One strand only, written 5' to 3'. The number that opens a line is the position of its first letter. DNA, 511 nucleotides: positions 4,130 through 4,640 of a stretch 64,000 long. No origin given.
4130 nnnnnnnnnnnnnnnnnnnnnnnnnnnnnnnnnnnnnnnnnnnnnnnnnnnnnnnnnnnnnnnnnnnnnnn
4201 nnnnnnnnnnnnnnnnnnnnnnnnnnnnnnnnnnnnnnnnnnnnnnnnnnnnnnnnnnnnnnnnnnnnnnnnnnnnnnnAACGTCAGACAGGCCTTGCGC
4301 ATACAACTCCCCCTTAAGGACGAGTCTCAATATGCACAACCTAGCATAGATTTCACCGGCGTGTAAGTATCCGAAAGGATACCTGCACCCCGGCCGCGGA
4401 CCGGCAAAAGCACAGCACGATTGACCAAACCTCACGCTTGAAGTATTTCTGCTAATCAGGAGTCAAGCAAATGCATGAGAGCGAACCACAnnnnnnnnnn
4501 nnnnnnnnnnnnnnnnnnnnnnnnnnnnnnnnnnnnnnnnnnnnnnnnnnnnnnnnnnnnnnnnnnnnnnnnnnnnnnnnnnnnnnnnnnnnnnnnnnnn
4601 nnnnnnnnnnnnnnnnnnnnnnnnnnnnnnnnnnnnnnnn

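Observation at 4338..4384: Identical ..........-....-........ element at two promoters 10 kb apart: unknown regulon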

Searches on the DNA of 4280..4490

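Call 88: search_rna_families(source=window, start=4280, end=4490, threshold=evalue, max_evalue=1)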
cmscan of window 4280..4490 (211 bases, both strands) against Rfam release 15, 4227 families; matches with E-value up to 1: 0.
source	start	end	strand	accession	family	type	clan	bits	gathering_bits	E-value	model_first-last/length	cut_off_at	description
